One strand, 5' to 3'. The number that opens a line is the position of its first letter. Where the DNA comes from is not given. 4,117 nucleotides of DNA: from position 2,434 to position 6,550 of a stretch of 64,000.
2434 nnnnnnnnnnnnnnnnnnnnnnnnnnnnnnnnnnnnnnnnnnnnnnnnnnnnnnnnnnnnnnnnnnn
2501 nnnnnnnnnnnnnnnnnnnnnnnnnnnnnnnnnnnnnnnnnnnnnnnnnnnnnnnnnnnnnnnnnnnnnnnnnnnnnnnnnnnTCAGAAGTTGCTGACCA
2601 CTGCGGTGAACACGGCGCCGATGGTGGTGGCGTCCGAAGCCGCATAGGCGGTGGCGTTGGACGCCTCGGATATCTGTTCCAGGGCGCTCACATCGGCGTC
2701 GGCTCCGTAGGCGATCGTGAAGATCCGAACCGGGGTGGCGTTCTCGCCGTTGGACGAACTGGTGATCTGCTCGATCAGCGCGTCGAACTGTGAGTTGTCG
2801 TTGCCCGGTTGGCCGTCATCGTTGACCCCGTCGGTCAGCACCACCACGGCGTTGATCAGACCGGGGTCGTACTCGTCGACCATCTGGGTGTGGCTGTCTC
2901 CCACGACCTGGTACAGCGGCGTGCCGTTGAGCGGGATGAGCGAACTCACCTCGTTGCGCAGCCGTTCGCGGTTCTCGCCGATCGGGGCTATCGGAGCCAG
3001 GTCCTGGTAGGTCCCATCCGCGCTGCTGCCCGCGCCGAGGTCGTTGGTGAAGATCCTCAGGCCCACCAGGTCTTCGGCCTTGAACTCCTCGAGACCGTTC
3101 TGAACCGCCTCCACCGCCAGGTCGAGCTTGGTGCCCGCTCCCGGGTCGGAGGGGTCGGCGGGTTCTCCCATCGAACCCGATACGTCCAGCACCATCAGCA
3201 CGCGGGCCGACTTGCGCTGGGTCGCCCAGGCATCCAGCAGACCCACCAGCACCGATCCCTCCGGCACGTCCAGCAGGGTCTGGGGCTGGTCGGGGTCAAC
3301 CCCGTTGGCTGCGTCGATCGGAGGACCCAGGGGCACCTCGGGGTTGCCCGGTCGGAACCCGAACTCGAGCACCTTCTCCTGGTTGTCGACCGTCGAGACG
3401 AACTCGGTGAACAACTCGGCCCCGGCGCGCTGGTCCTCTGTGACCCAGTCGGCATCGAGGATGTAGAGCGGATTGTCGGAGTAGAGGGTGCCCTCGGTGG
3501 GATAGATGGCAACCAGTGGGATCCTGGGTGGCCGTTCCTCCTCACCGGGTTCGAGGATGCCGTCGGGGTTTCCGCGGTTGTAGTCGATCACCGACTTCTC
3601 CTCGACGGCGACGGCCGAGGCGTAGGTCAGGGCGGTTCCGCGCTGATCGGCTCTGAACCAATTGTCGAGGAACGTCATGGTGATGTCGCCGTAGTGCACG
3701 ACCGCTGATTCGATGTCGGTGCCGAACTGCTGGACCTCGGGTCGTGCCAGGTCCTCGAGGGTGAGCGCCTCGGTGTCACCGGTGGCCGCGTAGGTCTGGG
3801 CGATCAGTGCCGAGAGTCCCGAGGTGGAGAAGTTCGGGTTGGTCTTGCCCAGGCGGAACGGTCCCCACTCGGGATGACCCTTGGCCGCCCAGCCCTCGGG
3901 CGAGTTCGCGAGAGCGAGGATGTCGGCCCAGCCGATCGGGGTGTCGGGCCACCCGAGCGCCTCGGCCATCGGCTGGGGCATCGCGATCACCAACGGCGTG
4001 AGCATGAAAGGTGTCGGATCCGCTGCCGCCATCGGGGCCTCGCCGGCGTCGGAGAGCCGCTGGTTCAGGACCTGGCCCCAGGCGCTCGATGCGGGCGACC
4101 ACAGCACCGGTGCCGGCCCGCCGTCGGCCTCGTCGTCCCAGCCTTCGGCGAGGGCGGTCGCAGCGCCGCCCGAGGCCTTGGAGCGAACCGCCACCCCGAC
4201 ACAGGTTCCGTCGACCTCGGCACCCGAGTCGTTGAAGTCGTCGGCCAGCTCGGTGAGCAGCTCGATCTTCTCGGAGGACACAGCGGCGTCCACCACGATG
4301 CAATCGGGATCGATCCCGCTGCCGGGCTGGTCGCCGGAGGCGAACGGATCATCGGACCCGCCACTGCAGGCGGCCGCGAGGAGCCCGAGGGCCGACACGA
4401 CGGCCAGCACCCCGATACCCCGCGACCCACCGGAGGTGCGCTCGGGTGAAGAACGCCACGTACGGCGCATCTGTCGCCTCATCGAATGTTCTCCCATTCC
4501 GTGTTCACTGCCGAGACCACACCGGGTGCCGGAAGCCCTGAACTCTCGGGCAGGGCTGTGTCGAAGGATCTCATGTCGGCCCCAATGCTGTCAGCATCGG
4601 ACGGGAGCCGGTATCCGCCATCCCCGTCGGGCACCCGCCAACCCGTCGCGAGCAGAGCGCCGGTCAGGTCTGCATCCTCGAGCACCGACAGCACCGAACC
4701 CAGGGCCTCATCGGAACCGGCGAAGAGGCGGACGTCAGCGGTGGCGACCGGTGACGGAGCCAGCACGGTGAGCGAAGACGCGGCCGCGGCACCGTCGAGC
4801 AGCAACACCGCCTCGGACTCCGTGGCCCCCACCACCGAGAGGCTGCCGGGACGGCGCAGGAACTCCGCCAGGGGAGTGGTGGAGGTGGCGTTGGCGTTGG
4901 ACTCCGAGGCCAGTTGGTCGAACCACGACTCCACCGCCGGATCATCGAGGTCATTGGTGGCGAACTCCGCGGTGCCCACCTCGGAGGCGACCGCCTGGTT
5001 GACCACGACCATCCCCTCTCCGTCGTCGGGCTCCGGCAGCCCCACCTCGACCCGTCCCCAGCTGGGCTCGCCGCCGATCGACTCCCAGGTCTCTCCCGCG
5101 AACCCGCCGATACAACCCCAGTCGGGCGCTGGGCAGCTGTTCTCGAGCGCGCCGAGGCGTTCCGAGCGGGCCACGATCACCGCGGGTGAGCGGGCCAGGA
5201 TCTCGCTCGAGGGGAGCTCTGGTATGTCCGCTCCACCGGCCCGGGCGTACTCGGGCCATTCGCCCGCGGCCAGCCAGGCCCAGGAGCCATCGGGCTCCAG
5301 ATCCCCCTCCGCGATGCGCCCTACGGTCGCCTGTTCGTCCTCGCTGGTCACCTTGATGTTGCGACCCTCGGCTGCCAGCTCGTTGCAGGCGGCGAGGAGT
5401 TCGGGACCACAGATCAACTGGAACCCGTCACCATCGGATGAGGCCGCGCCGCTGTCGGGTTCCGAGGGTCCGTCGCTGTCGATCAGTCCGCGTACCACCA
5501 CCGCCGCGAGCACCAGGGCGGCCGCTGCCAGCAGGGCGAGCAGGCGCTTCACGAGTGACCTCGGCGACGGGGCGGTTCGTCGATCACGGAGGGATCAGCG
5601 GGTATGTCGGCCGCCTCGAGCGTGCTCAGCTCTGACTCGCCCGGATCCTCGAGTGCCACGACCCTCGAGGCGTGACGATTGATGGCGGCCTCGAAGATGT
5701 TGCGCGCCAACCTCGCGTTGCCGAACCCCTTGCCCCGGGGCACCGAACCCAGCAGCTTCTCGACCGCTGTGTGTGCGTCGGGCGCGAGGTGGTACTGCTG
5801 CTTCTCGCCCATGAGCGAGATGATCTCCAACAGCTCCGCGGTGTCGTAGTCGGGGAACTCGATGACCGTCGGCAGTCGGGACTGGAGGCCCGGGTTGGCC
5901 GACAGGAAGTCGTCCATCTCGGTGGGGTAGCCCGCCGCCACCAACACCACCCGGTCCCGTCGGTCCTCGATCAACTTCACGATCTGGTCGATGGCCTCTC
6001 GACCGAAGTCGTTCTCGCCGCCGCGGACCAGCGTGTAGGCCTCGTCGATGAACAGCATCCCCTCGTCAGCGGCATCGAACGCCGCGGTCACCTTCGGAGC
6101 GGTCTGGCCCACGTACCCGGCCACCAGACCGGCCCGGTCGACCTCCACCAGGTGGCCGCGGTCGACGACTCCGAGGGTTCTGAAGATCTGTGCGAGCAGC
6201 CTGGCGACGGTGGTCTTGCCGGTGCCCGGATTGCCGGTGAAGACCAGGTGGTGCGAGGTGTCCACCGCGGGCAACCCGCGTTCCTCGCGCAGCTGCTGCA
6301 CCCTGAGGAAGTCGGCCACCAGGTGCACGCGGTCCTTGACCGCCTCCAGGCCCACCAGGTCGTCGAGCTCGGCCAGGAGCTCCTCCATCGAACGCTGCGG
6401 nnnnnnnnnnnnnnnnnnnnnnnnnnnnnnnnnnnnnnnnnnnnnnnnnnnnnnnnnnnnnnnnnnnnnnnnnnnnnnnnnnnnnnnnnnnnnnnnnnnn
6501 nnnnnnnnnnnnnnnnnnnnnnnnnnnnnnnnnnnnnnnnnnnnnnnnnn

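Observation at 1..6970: One co-directional chain links TerB-like AAA+ ATPase, two extracytoplasmic binding-protein-like proteins (one vWA-fused), a 2-TM coiled-coil protein, MurJ and PspA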

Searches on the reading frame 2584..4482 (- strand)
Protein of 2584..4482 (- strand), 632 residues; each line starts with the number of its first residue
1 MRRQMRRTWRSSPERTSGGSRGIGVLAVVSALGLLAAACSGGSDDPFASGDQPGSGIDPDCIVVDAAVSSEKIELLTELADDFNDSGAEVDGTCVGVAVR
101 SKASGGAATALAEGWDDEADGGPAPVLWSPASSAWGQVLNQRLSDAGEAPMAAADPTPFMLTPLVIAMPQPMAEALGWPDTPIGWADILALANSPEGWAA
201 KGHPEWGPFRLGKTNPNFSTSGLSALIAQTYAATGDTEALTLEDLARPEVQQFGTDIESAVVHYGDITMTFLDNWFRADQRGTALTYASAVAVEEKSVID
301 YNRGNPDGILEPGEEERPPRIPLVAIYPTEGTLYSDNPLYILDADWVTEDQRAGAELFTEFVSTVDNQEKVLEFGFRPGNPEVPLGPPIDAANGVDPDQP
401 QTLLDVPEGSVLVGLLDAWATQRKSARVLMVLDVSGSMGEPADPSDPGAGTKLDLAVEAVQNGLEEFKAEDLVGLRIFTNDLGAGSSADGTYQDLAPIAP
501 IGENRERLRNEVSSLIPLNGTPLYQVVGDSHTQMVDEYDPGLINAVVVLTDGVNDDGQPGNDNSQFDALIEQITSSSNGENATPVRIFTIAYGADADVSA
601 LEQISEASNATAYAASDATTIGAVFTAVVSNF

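Call 5: search_protein_families(library=pfam, proteins=[window:2584-4482:-], max_evalue=0.1)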
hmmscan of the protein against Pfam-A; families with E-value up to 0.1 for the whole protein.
window:2584-4482:- (632 aa): 4 families
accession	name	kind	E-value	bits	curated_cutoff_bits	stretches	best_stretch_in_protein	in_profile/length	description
PF13531.11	SBP_bac_11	-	4e-12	46.8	25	1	67-377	4-227/227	Bacterial extracellular solute-binding protein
PF00092.34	VWA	-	0.00025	21.8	23.8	1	504-625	60-172/174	von Willebrand factor type A domain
PF13519.12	VWA_2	-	0.0018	19.3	27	1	428-481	1-48/107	von Willebrand factor type A domain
PF13768.12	VWA_3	-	0.034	14.7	27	1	501-612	56-153/155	von Willebrand factor type A domain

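Call 6: search_protein_families(library=ncbifam, proteins=[window:2584-4482:-], max_evalue=0.1)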
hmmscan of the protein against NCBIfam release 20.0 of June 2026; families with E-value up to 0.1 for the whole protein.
window:2584-4482:- (632 aa): 0 families

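Call 61: search_solved_structures(query=A6, max_evalue=0.01)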
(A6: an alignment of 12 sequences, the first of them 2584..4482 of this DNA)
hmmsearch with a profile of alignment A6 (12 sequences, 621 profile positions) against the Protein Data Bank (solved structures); distinct sequences matched with E-value up to 0.01: 4.
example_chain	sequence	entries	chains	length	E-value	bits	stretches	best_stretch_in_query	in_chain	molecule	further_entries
4rck_A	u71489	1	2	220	3.1e-07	32.5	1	417-616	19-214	Hypothetical membrane spanning protein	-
9no5_A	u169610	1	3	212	7.9e-06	27.9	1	417-486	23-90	Putative secreted protein, hemolysin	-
3ibs_A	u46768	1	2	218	0.00088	21.2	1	411-550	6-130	conserved hypothetical protein BatB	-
4jdu_A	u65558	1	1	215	0.0011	20.8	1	411-548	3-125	Aerotolerance-related membrane protein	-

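Call 83: search_protein_families(library=padloc, proteins=[window:2584-4482:-], max_evalue=0.001)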
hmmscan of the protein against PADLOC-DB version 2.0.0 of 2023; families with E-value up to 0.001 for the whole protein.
window:2584-4482:- (632 aa): 0 families

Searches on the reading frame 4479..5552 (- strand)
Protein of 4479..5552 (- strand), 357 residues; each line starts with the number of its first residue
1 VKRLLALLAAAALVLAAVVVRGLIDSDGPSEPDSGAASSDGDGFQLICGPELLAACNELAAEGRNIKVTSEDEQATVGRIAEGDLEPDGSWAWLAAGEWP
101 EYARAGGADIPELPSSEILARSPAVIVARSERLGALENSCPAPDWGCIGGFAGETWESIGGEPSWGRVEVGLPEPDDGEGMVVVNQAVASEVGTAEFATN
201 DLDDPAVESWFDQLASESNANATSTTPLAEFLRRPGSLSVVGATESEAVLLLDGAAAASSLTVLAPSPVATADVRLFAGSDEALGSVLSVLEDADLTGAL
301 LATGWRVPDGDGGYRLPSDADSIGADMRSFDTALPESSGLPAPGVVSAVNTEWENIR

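Call 5: search_protein_families(library=pfam, proteins=[window:4479-5552:-], max_evalue=0.1)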
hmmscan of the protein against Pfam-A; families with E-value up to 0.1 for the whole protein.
window:4479-5552:- (357 aa): 0 families

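Call 6: search_protein_families(library=ncbifam, proteins=[window:4479-5552:-], max_evalue=0.1)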
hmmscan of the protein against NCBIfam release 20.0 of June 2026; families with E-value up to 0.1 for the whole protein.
window:4479-5552:- (357 aa): 0 families

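Call 62: search_solved_structures(query=A4, max_evalue=10)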
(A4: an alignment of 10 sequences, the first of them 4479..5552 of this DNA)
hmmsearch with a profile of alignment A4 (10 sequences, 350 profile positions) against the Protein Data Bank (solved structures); distinct sequences matched with E-value up to 10: 7.
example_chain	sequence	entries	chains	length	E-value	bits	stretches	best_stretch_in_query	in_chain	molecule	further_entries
9j49_A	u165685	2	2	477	0.34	13.2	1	172-250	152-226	Beta-glucosidase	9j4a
9j41_A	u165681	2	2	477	0.34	13.2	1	172-250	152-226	Beta-glucosidase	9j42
8cia_B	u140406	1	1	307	0.48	12.8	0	168-211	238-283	Kelch like family member 20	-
8cia_A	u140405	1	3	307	0.48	12.7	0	168-211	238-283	Kelch-like protein 20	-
8cia_E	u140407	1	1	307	0.48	12.7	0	168-211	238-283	Kelch like family member 20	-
9j3w_A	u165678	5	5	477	0.95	11.8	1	172-250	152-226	Beta-glucosidase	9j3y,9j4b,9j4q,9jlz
3bb7_A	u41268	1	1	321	1.1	11.5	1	179-240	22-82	interpain A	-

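Call 83: search_protein_families(library=padloc, proteins=[window:4479-5552:-], max_evalue=0.001)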
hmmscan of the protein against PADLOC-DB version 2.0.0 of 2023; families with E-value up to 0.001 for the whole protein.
window:4479-5552:- (357 aa): 0 families

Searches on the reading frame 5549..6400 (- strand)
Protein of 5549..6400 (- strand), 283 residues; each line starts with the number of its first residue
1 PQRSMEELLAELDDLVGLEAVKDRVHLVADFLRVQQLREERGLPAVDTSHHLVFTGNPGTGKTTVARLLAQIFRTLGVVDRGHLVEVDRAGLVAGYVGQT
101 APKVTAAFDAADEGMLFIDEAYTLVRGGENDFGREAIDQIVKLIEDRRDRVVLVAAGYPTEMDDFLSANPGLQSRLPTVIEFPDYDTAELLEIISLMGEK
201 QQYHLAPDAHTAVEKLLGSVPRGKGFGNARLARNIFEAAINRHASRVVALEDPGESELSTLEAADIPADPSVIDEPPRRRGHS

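Call 63: search_solved_structures(query=window:5549-6400:-, max_evalue=1e-10)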
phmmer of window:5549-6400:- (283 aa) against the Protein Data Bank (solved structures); distinct sequences matched with E-value up to 1e-10: 3.
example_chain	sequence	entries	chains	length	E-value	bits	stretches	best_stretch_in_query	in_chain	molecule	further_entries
3zuh_A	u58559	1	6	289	2.5e-59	204.4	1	6-268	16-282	PROTEIN CBBX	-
3syk_A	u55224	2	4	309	3e-59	204.1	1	6-268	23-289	Protein CbbX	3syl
9lur_A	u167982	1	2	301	1.5e-44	155.9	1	3-247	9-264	ESX-1 secretion system protein EccA1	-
